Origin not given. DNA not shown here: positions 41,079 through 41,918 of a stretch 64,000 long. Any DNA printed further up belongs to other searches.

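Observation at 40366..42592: Two paralogous CDP-alcohol phosphatidyltransferases with cytoplasmic C-terminal extensions flanking a TagD-like cytidylyltransferase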

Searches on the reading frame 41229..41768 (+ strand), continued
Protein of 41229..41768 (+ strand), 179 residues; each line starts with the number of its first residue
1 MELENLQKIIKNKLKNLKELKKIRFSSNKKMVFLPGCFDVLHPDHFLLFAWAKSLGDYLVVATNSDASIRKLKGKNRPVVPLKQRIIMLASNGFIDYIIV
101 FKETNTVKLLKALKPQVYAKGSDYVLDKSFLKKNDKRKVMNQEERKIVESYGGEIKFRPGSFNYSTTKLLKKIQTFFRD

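Call 100: search_protein_families(library=pfam, proteins=[P0191, P0230, P0187, P0189], max_evalue=0.001)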
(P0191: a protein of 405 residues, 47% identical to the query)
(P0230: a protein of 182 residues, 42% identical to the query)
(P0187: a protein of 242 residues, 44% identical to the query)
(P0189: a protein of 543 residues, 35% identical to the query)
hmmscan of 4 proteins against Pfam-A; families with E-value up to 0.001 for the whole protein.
P0191 (405 aa): 2 families
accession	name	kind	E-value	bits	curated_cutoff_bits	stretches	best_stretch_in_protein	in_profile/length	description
PF01467.32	CTP_transf_like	-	2.1e-13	51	21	1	35-168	2-133/133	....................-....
PF01066.26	CDP-OH_P_transf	-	0.00049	20.9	22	1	215-304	3-84/152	CDP-alcohol phosphatidyltransferase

P0230 (182 aa): 1 family
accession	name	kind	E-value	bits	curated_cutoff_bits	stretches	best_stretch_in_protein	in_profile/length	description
PF01467.32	CTP_transf_like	-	4.2e-15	56.6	21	1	36-164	1-133/133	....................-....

P0187 (242 aa): 2 families
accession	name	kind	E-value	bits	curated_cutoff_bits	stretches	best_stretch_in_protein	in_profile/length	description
PF01467.32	CTP_transf_like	-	2.1e-36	125.5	21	2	109-199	2-90/133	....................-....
PF06574.18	FAD_syn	-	8.7e-06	26.1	27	0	103-177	5-84/158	FAD synthetase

P0189 (543 aa): 5 families
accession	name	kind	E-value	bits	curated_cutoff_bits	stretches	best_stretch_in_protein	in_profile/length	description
PF01467.32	CTP_transf_like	-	3.3e-28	99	21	2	26-162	1-132/133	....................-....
PF01230.28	HIT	-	5.6e-14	53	21.5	1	431-517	8-94/98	HIT domain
PF11969.13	DcpS_C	-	1.8e-08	35.3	24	1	431-519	16-103/114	Scavenger mRNA decapping enzyme C-term binding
PF06574.18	FAD_syn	-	1.4e-05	25.4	27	0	21-49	5-33/158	FAD synthetase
PF04677.20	CwfJ_C_1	-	6e-05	23.4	21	1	416-521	9-112/122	Protein similar to CwfJ C-terminus 1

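Call 103: search_protein_families(library=ncbifam, proteins=[P0191], max_evalue=0.01)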
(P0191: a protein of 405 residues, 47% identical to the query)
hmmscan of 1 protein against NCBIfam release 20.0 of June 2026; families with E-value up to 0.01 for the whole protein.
P0191 (405 aa): 8 families
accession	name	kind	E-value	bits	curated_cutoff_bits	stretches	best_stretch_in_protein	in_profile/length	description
TIGR02199.1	rfaE_dom_II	equivalog_domain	4.9e-34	117.2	181.5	1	26-170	7-143/144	D-glycero-beta-D-manno-heptose 1-phosphate adenylyltransferase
NF008454.0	PRK11316.1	equivalog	8.6e-31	107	521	1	15-172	326-474/475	bifunctional D-glycero-beta-D-manno-heptose-7-phosphate kinase/D-glycero-beta-D-manno-heptose 1-phosphate adenylyltransferase HldE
NF041135.1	IPPtranDIPPsyn_Thcocales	equivalog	1.1e-22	80.6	580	1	181-357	221-386/419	bifunctional L-myo-inositol-1-phosphate cytidylyltransferase/CDP-L-myo-inositol myo-inositolphosphotransferase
NF045883.1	PIPSynth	equivalog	4.7e-15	55.8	170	1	192-400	3-193/197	phosphatidylinositol phosphate synthase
NF040950.1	archin_ph_syn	equivalog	7.9e-14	51.9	180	1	197-399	9-187/191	archaetidylinositol phosphate synthase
TIGR01518.1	g3p_cytidyltrns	equivalog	9.9e-07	28.9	165.4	1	33-166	1-122/125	glycerol-3-phosphate cytidylyltransferase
TIGR00125.1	cyt_tran_rel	domain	5.4e-06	26.5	27.7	1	33-92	2-52/65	adenylyltransferase/cytidyltransferase family protein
NF004158.0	PRK05627.1-1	equivalog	0.0049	16.3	396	0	15-181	4-182/304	bifunctional riboflavin kinase/FAD synthetase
